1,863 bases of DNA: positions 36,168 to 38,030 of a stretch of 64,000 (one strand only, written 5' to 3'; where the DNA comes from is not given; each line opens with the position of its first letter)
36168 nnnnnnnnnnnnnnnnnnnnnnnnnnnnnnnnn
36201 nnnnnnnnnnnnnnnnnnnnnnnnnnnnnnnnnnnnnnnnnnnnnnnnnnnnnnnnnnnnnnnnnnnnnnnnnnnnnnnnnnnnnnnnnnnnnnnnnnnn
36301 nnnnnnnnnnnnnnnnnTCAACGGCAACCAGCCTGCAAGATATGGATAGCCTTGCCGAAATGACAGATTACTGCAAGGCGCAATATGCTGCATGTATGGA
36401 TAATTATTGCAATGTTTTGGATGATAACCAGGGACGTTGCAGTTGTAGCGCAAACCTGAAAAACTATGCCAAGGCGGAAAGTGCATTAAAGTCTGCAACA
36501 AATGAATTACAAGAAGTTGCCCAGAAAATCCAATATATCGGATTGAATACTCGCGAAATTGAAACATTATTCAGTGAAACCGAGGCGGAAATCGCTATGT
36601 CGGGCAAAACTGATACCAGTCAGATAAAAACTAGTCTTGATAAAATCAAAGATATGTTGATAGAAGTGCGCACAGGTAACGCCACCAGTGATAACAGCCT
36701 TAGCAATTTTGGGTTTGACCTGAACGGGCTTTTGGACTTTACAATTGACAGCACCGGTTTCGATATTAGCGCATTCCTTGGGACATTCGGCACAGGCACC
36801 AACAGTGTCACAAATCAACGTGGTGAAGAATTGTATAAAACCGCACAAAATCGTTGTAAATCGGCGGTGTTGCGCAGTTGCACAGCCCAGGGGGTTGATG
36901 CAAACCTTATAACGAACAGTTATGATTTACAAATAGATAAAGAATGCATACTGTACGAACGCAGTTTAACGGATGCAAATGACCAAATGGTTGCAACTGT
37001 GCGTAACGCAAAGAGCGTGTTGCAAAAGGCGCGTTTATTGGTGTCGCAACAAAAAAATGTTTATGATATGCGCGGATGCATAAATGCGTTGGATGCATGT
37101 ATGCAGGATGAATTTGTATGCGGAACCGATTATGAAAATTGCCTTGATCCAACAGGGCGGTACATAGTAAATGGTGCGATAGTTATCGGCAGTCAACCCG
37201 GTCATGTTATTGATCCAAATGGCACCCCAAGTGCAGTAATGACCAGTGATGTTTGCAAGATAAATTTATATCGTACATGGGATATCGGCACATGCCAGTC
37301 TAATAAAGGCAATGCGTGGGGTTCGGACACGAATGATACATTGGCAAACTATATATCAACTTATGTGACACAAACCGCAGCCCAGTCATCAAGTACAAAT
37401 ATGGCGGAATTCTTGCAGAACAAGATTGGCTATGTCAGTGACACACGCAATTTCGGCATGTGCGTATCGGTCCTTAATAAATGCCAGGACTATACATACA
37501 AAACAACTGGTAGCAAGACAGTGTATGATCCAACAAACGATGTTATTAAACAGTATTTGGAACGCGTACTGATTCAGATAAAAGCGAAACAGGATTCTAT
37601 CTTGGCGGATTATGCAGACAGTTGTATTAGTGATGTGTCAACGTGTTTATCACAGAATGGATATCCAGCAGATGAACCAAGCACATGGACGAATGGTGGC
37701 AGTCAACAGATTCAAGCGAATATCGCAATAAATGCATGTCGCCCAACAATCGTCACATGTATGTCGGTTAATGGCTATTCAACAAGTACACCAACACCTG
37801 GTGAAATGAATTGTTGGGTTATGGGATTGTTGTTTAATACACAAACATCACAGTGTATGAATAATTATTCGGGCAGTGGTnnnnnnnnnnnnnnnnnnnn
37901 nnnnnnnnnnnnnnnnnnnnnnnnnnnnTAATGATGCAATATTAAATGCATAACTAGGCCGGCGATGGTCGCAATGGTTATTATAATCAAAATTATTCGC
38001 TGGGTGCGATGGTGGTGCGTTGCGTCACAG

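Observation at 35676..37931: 751-aa secreted protein: signal peptide, about 100 aa of S/T/R-rich linker with a 12-aa tandem repeat, then a 500-aa domain with about 30 cysteines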

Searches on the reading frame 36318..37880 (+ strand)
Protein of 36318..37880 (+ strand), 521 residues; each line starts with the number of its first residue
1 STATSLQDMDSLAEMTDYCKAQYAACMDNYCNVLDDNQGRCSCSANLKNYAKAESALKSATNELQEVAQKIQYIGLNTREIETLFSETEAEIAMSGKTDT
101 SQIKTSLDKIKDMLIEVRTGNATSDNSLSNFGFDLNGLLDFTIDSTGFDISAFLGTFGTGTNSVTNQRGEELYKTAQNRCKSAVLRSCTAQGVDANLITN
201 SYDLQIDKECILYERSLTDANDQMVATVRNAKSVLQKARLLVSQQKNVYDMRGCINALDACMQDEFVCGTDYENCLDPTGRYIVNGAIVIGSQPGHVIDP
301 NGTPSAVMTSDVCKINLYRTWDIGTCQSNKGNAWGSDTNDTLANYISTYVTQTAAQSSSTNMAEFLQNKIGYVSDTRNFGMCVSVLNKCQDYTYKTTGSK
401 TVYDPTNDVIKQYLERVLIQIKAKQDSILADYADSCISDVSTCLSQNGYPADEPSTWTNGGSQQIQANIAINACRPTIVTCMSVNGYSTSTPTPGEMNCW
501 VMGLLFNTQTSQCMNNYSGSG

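Call 36: predict_structure(alignment_id=A2)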
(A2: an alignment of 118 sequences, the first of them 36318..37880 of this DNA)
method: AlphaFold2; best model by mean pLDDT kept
length: 521 residues; sequences in the alignment: 118
mean_pLDDT: 67.7   pTM: 0.54
mean pLDDT of the five models: 67.7, 67.0, 62.5, 62.5, 58.7
residues with pLDDT >= 90: 127; 70-90: 140; 50-70: 111; < 50: 143
segments of 3 or more residues with pLDDT < 50: 1-6, 31-50, 73-100, 102-104, 106-168, 297-309, 514-521
pLDDT, mean of each block of 10 residues (from residue 1): 44 67 67 40 43 59 58 47 45 44 45 33 27 29 30 30 37 67 75 69 55 61 68 70 73 94 92 92 91 62 42 71 70 81 91 87 94 89 91 76 88 95 92 93 95 84 91 94 80 86 77 45 30
secondary structure, 60 per line:
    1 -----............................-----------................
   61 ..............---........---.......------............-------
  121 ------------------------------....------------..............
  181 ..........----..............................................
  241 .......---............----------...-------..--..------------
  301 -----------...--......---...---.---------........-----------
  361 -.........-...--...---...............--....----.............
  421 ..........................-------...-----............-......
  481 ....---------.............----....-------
elements in order: H6-33 H45-74 H78-85 H89-95 H102-113 H151-154 H167-190 H195-246 H251-262 H317-321 H342-349 H362-370 E372-374 E377-379 H383-388 H390-393 E394-397 E400-403 H408-446 H462-473 H475-484 H494-506 H511-514

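Call 48: search_solved_structures(query=A2, max_evalue=10)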
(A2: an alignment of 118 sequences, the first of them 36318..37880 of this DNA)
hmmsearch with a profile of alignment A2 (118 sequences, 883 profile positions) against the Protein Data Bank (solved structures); distinct sequences matched with E-value up to 10: 5.
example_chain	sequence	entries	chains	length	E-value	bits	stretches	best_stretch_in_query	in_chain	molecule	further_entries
8dy7_F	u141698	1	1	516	0.41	12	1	109-204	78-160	RNA polymerase sigma factor SigA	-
8dy9_F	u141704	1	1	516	0.41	12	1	109-204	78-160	RNA polymerase sigma factor SigA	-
8i9r_CH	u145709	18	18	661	3.2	9.1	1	53-196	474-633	Nucleolar GTP-binding protein 1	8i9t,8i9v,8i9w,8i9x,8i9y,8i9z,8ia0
9v33_L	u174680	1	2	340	3.7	8.9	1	113-187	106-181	Polycomb group protein Asx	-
7aoi_BB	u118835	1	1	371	5.2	8.4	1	112-195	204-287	mL68,mL68,mL68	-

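Call 53: fold_search(model_id=the predicted structure, library=pdb)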
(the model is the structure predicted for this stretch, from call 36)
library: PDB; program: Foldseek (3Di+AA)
matches with E <= 10: 15; with E <= 0.001: 0
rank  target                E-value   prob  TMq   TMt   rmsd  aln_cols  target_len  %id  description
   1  7t7c_A                1.3e+00  0.09  0.09  0.05  18.8       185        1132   11  The hexagonal organization of Munc13-1 C1-C2B-MUN-C2C domains between lipid bilayers (released 2022-02-09)
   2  8otz_EX               4.8e+00  0.03  0.13  0.15  52.5       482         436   12  48-nm repeat of the native axonemal doublet microtubule from bovine sperm (released 2023-11-22)
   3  5krw_MODEL_1_A        5.7e+00  0.04  0.10  0.22  19.7       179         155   11  Recognition and targeting mechanisms by chaperones in flagella assembly and operation (released 2016-08-17)
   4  2bku_B                5.7e+00  0.02  0.10  0.07  19.9       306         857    9  Kap95p:RanGTP complex (released 2005-05-04)
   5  9fqr_F5               6.0e+00  0.03  0.13  0.17  45.4       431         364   13  96-nm repeat of axonemal doublet microtubules from bovine sperm (released 2025-03-26)
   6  7kat_A                6.5e+00  0.06  0.10  0.11  14.6       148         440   11  Cryo-EM structure of the Sec complex from S. cerevisiae, Sec61 pore ring and Sec63 FN3 double mutant, class without Se (released 2021-01-06)
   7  4lx1_B                6.5e+00  0.01  0.08  0.10  26.6       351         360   11  Crystal structure of Myo5a globular tail domain (released 2013-11-20)
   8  2rkk_A                7.2e+00  0.02  0.09  0.20  16.5       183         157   10  Crystal Structure of S.cerevisiae Vta1 N-terminal domain (released 2008-01-22)
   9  7mq8_SB               8.2e+00  0.01  0.09  0.10  23.3       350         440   12  Cryo-EM structure of the human SSU processome, state pre-A1 (released 2021-09-22)
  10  7njn_d                9.0e+00  0.02  0.14  0.16  29.5       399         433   10  Mycobacterium smegmatis ATP synthase state 1d (released 2021-10-27)
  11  8g0l_B                9.0e+00  0.01  0.07  0.05  38.9       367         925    9  Semi-synthetic CoA-alpha-Synuclein Constructs Trap N-terminal Acetyltransferase NatB for Binding Mechanism Studies (released 2023-05-03)
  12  7tu3_C                9.4e+00  0.01  0.07  0.09  16.8       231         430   10  Structure of the L. blandensis dGTPase del55-58 mutant (released 2022-06-01)
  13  4u6u_D                9.4e+00  0.01  0.08  0.13  30.3       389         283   11  Crystal Structure of the Cog5-Cog7 complex from Kluyveromyces lactis (released 2014-10-22)
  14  1xwo_A                9.4e+00  0.01  0.08  0.08  18.8       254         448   10  crystal structrue of goose delta crystallin (released 2005-10-18)
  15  7r6k_I                9.9e+00  0.01  0.08  0.08  21.1       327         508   12  State E2 nucleolar 60S ribosomal intermediate - Model for Noc2/Noc3 region (released 2022-11-09)

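Call 61: search_protein_representatives(alignment_id=A2)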
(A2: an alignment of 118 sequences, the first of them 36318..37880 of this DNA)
Query: 118 sequences, 883 profile positions. Proteins with E-value up to 0.001 (for the whole library): 645; up to 1e-10: 465; up to 1e-30: 226. The best 150 are listed.
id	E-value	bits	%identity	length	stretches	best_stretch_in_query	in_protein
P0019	0.0e+00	1241.7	-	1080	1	18-812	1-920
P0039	0.0e+00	1198.3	-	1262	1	18-811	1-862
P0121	0.0e+00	1195.2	-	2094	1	4-858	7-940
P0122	0.0e+00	1164.2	-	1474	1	18-838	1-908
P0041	0.0e+00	1163.9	-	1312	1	18-847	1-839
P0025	0.0e+00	1160.3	-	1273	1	18-793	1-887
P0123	0.0e+00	1151.7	-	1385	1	18-826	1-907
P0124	0.0e+00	1141.6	-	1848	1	18-810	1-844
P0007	0.0e+00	1107.6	-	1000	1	18-863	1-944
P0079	0.0e+00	1082.5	-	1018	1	149-826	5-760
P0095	0.0e+00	1069.1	-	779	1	18-822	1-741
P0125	0.0e+00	1020.6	-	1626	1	18-833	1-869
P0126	1.6e-286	969.7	-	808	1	18-782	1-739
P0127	1.2e-281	953.5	-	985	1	18-859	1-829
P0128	9.8e-268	907.5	-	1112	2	116-820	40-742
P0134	1.4e-253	860.7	-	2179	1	104-819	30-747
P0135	5.8e-253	858.6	-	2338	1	104-819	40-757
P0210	1.9e-123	430.1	-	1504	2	71-552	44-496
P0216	1.3e-118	414.0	-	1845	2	90-546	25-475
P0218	9.3e-118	411.3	-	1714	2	86-544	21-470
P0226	1.6e-111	390.6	-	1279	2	99-560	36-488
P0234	2.6e-105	370.1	-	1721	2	116-545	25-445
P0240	2.3e-102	360.3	-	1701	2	115-545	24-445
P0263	1.0e-74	268.8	-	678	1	189-853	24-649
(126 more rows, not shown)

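Call 62: search_protein_families(library=pfam, proteins=[P0210, P0216, P0218, P0234, P0240, P0226], max_evalue=0.01)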
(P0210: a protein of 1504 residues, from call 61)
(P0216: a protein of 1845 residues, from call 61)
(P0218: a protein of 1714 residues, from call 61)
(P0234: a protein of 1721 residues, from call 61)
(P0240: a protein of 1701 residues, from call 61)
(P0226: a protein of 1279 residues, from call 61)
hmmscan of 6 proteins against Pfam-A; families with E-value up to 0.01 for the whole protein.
P0210 (1504 aa): 1 family
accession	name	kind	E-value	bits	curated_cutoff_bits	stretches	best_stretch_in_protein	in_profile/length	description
PF09479.16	Flg_new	-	2.7e-07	31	27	1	738-785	1-45/65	Listeria-Bacteroides repeat domain (List_Bact_rpt)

P0216 (1845 aa): 1 family
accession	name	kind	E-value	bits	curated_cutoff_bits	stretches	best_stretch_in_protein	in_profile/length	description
PF09479.16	Flg_new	-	4.3e-15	56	27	3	1585-1658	1-64/65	Listeria-Bacteroides repeat domain (List_Bact_rpt)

P0218 (1714 aa): 1 family
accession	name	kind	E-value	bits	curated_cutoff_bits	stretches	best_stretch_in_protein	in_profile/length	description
PF09479.16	Flg_new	-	8e-21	74.4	27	2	876-926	1-45/65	Listeria-Bacteroides repeat domain (List_Bact_rpt)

P0234 (1721 aa): 1 family
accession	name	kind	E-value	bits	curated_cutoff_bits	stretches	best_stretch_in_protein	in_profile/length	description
PF09479.16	Flg_new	-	6.9e-41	138.6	27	5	1087-1160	1-65/65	Listeria-Bacteroides repeat domain (List_Bact_rpt)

P0240 (1701 aa): 1 family
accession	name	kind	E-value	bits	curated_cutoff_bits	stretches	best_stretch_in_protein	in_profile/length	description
PF09479.16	Flg_new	-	2e-11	44.3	27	2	1074-1108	30-65/65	Listeria-Bacteroides repeat domain (List_Bact_rpt)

P0226 (1279 aa): 0 families

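Call 63: search_protein_families(library=pfam, proteins=[P0121, P0134, P0135, P0124, P0263], max_evalue=0.01)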
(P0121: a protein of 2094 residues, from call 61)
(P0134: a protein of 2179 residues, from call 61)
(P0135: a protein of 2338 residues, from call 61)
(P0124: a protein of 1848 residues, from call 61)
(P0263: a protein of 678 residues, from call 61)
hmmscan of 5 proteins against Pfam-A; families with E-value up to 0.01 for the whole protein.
P0121 (2094 aa): 2 families
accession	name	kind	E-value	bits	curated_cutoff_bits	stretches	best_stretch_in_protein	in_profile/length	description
PF13093.11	FTA4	-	0.0024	18.2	24.8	1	331-409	117-196/199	Kinetochore complex Fta4 of Sim4 subunit, or CENP-50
PF14478.12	DUF4430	-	0.0065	17.3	23.8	0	1515-1543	26-54/72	Domain of unknown function (DUF4430)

P0134 (2179 aa): 0 families

P0135 (2338 aa): 0 families

P0124 (1848 aa): 0 families

P0263 (678 aa): 0 families

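Call 65: find_encoding_contigs(protein=P0234, flank=8000, max_places=2)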
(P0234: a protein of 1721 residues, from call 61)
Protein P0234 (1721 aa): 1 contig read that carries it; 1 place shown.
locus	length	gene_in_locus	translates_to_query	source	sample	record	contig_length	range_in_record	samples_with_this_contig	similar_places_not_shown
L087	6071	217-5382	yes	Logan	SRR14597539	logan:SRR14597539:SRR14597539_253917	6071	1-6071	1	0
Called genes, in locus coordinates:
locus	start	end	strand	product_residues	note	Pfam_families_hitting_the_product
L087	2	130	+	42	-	?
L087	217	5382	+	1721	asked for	PF09479:Flg_new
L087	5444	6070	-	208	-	?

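Call 66: find_encoding_contigs(protein=P0218, flank=10000, max_places=2)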
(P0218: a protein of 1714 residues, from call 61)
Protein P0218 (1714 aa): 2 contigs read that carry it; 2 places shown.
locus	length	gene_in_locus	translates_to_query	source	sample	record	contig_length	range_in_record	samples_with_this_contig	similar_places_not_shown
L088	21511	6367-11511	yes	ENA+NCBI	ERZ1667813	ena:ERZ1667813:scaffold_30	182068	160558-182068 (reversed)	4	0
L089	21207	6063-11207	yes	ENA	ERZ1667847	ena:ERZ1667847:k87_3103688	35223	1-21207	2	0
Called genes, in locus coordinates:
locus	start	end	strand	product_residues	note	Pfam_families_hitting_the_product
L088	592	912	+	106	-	-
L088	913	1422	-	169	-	PF01988:VIT1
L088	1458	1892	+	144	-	-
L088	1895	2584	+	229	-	PF06414:Zeta_toxin (faint), PF13671:AAA_33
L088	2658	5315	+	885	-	PF01326:PPDK_N, PF00391:PEP-utilizers, PF02896:PEP-utilizers_C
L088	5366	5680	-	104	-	-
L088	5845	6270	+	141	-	-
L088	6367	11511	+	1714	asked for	PF09479:Flg_new (faint)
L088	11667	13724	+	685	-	-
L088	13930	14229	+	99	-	PF00829:Ribosomal_L21p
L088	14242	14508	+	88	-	PF01016:Ribosomal_L27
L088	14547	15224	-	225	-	PF00929:RNase_T, PF13482:RNase_H_2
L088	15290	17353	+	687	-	PF00580:UvrD-helicase, PF13245:AAA_19, PF13604:AAA_30 (faint), PF01443:Viral_helicase1 (faint), PF13361:UvrD_C, PF13538:UvrD_C_2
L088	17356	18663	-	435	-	-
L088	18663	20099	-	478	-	-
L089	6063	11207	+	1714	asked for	PF09479:Flg_new (faint)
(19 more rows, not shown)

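Call 67: find_encoding_contigs(protein=P0226, flank=10000, max_places=2)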
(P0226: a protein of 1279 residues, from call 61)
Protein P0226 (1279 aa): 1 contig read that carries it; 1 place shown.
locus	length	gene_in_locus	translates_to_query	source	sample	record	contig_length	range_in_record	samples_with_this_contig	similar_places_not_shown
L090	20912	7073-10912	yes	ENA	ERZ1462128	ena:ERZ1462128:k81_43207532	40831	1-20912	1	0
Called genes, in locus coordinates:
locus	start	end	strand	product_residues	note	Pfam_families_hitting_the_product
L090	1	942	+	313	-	?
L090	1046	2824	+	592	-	PF00664:ABC_membrane, PF02463:SMC_N (weak), PF00005:ABC_tran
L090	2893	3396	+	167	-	-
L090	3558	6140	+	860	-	-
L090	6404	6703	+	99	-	PF00829:Ribosomal_L21p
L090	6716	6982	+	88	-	PF01016:Ribosomal_L27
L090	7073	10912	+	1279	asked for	-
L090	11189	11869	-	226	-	PF00929:RNase_T, PF13482:RNase_H_2 (weak)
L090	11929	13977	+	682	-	PF00580:UvrD-helicase, PF13245:AAA_19, PF13604:AAA_30 (faint), PF01443:Viral_helicase1 (faint), PF13361:UvrD_C, PF13538:UvrD_C_2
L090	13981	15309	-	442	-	-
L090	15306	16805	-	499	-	-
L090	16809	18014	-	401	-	-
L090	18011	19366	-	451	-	-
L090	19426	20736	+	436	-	-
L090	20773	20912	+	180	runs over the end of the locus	-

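Call 76: search_protein_families(library=phrogs, proteins=[P0234], max_evalue=0.01)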
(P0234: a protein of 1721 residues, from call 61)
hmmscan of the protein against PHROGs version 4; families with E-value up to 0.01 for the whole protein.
P0234 (1721 aa): 0 families

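Call 78: find_homologous_proteins(query=P0263, max_evalue=0.001)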
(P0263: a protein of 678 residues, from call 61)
Query P0263 (678 aa): 1081 proteins with E <= 0.001 among 8000 candidates; the best 120 are listed.
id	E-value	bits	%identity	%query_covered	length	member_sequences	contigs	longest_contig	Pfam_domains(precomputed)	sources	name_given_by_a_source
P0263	0.0e+0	1505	100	100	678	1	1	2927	-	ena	-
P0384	2.9e-241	820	63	90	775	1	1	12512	-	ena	-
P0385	2.2e-239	814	64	87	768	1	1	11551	-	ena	-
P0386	2.0e-237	808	60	98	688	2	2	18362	-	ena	-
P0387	1.5e-231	788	60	98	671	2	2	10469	-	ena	-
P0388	6.2e-231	786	64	85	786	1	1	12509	-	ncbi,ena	-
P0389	5.0e-229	780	62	90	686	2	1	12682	-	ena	-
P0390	1.6e-141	491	47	77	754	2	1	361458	-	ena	-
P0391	1.8e-141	491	48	74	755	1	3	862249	-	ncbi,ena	-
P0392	1.9e-141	491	48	74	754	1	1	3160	-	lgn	-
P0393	2.5e-141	490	45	74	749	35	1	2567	-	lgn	-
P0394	3.8e-141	490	48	74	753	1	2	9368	-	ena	-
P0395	4.6e-141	489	48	74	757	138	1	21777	-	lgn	-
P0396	1.0e-140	488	48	74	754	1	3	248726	-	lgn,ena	-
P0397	1.4e-140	488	47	74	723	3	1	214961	-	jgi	-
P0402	7.6e-139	482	46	75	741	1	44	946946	-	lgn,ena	-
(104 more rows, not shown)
